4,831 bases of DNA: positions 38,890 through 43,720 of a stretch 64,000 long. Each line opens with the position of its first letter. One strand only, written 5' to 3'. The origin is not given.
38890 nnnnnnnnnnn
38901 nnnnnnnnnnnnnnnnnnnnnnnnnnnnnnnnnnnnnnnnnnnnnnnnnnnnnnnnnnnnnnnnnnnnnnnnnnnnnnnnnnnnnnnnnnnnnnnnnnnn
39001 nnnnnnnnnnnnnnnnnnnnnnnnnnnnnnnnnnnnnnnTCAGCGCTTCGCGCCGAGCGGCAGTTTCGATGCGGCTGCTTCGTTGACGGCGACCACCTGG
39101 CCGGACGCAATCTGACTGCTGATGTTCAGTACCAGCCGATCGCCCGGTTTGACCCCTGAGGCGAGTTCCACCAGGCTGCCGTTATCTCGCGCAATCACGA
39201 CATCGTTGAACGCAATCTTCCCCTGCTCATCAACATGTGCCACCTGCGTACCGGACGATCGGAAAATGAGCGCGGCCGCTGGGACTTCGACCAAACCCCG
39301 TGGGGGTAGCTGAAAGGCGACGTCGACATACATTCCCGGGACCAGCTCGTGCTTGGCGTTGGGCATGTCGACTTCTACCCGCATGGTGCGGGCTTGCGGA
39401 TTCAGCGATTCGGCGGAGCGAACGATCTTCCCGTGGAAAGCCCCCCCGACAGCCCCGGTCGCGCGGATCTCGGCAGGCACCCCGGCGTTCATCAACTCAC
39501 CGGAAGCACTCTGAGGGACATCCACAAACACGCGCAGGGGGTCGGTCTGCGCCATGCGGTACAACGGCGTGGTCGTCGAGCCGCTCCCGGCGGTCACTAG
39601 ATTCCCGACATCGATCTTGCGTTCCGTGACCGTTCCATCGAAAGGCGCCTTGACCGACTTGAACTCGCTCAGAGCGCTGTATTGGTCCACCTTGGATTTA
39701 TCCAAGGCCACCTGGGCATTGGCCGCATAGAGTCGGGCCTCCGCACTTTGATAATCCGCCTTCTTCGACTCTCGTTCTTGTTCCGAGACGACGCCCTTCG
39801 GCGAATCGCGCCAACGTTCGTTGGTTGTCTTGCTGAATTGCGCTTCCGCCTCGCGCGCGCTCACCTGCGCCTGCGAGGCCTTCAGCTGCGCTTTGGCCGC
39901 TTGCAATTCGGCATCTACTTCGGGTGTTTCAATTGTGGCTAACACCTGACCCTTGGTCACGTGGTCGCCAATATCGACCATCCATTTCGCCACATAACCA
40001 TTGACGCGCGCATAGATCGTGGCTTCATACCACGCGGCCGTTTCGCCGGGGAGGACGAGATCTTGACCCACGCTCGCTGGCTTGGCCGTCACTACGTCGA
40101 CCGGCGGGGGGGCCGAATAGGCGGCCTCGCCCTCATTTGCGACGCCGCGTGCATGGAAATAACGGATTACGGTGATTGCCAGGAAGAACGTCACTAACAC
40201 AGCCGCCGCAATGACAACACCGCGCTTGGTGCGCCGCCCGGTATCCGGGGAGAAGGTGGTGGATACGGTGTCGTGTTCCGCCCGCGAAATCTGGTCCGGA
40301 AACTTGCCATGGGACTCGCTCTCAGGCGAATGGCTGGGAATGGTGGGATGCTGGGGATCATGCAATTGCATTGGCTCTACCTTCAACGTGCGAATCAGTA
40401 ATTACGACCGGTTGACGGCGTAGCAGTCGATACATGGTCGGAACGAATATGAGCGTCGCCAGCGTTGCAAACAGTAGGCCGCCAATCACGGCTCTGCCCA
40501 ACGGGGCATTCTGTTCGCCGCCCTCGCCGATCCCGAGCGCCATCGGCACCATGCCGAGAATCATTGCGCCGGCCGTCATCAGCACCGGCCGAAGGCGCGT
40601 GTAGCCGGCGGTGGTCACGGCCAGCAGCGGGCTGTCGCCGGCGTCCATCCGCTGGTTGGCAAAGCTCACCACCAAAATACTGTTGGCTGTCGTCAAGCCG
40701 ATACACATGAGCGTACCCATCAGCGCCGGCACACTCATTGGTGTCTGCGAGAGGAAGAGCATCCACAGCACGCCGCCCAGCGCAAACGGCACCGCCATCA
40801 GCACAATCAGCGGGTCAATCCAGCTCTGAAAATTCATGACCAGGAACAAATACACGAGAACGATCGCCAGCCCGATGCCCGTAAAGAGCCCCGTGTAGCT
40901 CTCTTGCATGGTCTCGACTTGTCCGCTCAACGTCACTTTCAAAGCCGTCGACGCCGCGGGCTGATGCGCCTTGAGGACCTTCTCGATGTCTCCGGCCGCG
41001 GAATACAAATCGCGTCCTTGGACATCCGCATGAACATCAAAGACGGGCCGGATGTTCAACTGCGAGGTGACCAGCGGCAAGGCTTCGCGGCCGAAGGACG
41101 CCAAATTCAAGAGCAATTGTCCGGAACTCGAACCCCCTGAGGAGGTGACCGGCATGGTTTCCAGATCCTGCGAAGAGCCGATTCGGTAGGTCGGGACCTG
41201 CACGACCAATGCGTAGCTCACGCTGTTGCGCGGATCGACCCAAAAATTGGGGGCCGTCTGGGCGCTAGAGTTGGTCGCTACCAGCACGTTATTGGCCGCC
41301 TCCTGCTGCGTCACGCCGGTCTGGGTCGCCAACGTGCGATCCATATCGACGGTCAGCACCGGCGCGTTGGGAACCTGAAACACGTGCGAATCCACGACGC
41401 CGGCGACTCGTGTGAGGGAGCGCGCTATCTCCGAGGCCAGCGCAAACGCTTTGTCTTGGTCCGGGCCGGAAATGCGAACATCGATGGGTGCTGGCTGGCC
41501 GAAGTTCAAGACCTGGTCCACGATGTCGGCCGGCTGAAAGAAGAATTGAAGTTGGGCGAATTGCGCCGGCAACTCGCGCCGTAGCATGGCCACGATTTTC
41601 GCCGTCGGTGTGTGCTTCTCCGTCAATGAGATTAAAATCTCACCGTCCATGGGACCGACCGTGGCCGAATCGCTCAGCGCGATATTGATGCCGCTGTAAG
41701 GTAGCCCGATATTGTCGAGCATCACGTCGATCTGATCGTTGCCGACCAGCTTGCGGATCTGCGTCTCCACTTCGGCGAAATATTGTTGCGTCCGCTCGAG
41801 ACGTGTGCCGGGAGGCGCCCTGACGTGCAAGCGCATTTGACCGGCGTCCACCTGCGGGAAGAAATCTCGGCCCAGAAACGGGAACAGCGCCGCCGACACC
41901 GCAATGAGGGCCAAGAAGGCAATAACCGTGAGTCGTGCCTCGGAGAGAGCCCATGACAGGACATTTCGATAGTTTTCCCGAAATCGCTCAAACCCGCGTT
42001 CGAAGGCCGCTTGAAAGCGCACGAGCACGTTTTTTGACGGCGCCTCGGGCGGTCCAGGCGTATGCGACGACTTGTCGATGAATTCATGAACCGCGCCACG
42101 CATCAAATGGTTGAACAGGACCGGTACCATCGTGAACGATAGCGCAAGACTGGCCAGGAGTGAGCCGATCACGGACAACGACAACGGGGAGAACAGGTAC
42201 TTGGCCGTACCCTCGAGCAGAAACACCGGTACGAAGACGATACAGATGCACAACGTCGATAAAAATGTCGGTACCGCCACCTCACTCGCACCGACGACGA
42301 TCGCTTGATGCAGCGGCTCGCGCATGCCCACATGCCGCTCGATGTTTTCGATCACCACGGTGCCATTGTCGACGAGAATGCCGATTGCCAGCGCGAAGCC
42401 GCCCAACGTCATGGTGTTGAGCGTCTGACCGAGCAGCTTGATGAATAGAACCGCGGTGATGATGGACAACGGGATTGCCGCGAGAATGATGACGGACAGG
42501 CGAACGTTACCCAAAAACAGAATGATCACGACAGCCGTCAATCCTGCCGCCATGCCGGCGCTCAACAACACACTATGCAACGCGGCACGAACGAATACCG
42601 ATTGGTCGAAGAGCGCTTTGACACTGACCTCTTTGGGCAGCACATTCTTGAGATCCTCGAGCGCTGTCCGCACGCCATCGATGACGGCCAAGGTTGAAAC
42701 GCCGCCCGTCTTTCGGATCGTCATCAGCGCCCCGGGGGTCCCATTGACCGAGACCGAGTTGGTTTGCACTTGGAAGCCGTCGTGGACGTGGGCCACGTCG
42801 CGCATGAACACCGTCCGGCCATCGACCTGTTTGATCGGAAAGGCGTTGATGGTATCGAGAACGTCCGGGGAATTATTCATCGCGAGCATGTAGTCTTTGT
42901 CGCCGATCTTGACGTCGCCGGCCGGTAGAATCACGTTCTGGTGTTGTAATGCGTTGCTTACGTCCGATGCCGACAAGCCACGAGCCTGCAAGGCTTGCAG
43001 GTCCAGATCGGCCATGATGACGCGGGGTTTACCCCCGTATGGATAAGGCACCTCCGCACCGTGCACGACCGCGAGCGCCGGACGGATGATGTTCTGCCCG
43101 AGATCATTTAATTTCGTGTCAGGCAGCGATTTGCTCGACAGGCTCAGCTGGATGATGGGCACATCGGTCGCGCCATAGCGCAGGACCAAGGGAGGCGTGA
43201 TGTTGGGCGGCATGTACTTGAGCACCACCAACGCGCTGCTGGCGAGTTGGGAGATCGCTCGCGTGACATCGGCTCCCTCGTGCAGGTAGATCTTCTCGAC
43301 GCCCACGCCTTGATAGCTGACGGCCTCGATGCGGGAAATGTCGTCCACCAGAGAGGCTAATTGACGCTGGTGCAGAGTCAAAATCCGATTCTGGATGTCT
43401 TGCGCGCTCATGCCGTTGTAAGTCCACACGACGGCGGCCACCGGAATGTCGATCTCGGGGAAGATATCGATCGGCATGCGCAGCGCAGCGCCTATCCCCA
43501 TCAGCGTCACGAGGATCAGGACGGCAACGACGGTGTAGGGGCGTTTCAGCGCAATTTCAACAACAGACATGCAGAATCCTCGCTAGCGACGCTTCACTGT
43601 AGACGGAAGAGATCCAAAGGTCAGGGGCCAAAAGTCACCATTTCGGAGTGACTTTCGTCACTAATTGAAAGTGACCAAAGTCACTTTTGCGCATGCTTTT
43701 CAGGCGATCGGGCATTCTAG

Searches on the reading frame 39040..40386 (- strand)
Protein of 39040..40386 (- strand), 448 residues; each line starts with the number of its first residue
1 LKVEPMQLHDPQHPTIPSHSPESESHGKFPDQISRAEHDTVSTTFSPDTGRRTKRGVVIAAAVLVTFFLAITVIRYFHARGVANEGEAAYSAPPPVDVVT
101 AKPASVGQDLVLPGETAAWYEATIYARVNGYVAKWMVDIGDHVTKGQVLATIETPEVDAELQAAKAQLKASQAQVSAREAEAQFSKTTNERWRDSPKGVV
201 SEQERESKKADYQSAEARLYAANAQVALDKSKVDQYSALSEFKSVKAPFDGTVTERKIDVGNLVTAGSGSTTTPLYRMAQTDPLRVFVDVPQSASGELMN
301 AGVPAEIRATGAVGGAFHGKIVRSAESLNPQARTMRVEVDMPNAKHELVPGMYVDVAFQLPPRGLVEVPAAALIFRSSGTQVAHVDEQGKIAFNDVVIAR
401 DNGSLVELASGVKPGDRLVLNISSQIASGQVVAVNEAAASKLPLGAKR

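Call 7: search_protein_families(library=pfam, proteins=[window:39040-40386:-])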
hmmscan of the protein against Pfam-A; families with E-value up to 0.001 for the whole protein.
window:39040-40386:- (448 aa): 5 families
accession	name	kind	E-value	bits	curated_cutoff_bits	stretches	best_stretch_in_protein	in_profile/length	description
PF16576.10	HlyD_D23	-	4.9e-26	91.8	30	1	122-354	20-214/214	Barrel-sandwich domain of CusB or HlyD membrane-fusion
PF13437.12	HlyD_3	-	4.7e-15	56.7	22.2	1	245-348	2-103/106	HlyD family secretion protein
PF00364.28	Biotin_lipoyl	-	1e-07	32.1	22.1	1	130-165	15-49/73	Biotin-requiring enzyme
PF13533.13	Biotin_lipoyl_2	-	2.6e-07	30.7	29.8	1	123-153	2-32/32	Biotin-lipoyl like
PF01551.29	Peptidase_M23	-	0.00097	19.7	28.7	0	123-154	47-74/96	Peptidase family M23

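Call 21: search_protein_families(library=ncbifam, proteins=[window:39040-40386:-], max_evalue=0.00001)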
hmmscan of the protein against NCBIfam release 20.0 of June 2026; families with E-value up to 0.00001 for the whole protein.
window:39040-40386:- (448 aa): 21 families
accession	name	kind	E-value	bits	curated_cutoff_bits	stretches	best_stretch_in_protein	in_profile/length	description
TIGR01730.1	RND_mfp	subfamily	2.7e-56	190.9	94.9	1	96-434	1-321/322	efflux RND transporter periplasmic adaptor subunit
TIGR00999.1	8a0102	subfamily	2.2e-35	122.1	319.3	1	140-420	1-264/271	CzcB/NccB family metal efflux transporter periplasmic adaptor subunit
NF007132.1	PRK09578.1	equivalog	1.9e-29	102.7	512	1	79-439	23-380/396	MexX/AxyX family multidrug efflux RND transporter periplasmic adaptor subunit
NF008589.1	PRK11556.1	equivalog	1.4e-25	90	391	1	84-437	47-390/392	MdtA/MuxA family multidrug efflux RND transporter periplasmic adaptor subunit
NF000272.2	OqxA_adapt_sub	exception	1.3e-19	70.4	835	1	88-422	35-366/391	multidrug efflux RND transporter periplasmic adaptor subunit OqxA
NF008606.0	PRK11578.1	equivalog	7.8e-19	68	342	1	95-421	35-363/371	macrolide transporter subunit MacA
NF033834.1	RND_adapt_MexA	exception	9.6e-19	67.7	750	1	82-426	24-352/373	multidrug efflux RND transporter periplasmic adaptor subunit MexA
NF007362.0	PRK09859.1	equivalog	1e-18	67.6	738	1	86-429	26-366/385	multidrug transporter subunit MdtE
NF033138.2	RND-peri-MexC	equivalog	1.4e-18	67.2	625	1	78-436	20-373/375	MexC family multidrug efflux RND transporter periplasmic adaptor subunit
NF045904.1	RND-peri-MexE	equivalog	8.2e-18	64.5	714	1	67-436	10-370/390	multidrug efflux RND transporter periplasmic adaptor subunit MexE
NF011604.1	PRK15030.1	equivalog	1.1e-14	54.3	765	1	94-439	38-380/397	multidrug efflux RND transporter periplasmic adaptor subunit AcrA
NF007303.0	PRK09783.1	subfamily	6e-11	41.4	390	1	244-421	216-387/414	copper/silver efflux system membrane fusion protein CusB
NF002939.0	PRK03598.1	equivalog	1e-10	41.3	393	1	126-179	49-102/332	secretion protein HlyD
TIGR02971.1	heterocyst_DevB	subfamily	6.3e-10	39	129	1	132-239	27-126/327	ABC exporter membrane fusion protein, DevB family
NF045680.1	DiMtlExpIhpB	equivalog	2.7e-09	36.5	450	0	244-420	139-308/326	divalent metal ion exporter adaptor subunit IhpB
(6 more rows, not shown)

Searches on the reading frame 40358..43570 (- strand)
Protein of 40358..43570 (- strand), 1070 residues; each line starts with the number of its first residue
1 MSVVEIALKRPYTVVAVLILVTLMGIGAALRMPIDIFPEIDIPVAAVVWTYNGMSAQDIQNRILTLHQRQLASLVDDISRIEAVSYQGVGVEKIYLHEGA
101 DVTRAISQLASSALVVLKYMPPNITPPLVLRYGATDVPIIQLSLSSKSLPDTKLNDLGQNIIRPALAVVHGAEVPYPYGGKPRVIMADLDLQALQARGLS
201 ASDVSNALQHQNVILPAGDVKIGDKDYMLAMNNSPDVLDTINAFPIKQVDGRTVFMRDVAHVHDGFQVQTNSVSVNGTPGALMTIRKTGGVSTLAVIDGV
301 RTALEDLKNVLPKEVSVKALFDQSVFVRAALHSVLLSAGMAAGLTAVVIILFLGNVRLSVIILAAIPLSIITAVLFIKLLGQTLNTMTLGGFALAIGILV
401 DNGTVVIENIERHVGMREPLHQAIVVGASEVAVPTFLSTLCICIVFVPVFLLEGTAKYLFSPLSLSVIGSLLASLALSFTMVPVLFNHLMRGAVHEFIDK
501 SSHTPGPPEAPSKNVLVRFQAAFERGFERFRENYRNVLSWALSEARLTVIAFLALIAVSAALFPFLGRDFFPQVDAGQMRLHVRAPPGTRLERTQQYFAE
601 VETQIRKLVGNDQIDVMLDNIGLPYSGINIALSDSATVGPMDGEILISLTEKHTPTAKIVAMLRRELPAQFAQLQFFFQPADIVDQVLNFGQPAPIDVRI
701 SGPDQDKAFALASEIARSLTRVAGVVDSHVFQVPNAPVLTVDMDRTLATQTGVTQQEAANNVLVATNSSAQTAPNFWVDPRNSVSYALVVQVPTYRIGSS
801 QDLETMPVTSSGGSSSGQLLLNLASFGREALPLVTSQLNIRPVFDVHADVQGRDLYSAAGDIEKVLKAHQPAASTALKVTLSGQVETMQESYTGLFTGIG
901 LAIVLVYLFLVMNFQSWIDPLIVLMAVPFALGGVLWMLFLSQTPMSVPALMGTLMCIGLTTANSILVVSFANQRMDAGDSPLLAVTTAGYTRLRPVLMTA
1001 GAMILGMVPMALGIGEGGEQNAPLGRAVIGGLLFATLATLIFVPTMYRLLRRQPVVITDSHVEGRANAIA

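Call 7: search_protein_families(library=pfam, proteins=[window:40358-43570:-])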
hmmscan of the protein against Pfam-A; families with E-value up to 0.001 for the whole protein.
window:40358-43570:- (1070 aa): 1 family
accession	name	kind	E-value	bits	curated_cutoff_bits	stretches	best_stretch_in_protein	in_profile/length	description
PF00873.25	ACR_tran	-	9.4e-185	616.6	28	1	4-1050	2-1020/1021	AcrB/AcrD/AcrF family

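Call 21: search_protein_families(library=ncbifam, proteins=[window:40358-43570:-], max_evalue=0.00001)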
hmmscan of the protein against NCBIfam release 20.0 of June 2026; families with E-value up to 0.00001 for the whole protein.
window:40358-43570:- (1070 aa): 12 families
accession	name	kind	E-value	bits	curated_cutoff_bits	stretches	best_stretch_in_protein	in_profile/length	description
NF033617.1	RND_permease_2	subfamily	1.3e-155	519.9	1250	1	6-1052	3-1009/1009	multidrug efflux RND transporter permease subunit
NF000282.2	RND_permease_1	subfamily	2.2e-118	396.7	1250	1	8-1052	5-1029/1029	multidrug efflux RND transporter permease subunit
TIGR00914.1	2A0601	subfamily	2.8e-116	389.6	701.45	2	530-1053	522-1038/1051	CusA/CzcA family heavy metal efflux RND transporter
NF007133.0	PRK09579.1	equivalog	8.8e-107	357.9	1763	1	1-1053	1-1005/1017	multidrug efflux RND transporter permease subunit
TIGR00915.1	2A0602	subfamily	2.3e-97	327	940.35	1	8-1052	6-1030/1050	efflux RND transporter permease subunit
NF007905.0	PRK10614.1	equivalog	8.7e-89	298.4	1774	1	3-1052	3-1010/1025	multidrug efflux RND transporter permease subunit MdtC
NF007798.0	PRK10503.1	equivalog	4.6e-78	262.9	1584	1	9-1053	18-1025/1040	MdtB/MuxB family multidrug efflux RND transporter permease subunit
NF007131.0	PRK09577.1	equivalog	2.7e-72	243.9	1768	1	9-1053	7-1025/1045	multidrug efflux RND transporter permease subunit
NF007842.1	PRK10555.1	equivalog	6.7e-67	226.2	1854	2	8-605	6-597/1036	multidrug efflux RND transporter permease AcrD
NF000037.1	RND_perm_OqxB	exception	7.7e-60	202.8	2200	1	7-1052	7-1036/1050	multidrug efflux RND transporter permease subunit OqxB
NF011706.2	PRK15127.1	equivalog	4.7e-52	177.1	2150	1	8-1053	6-1032/1049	multidrug efflux RND transporter permease subunit AcrB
TIGR00921.1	2A067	subfamily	1.6e-06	26.5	351.9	1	855-1049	152-345/733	hydrophobe/amphiphile efflux-3 (HAE3) family transporter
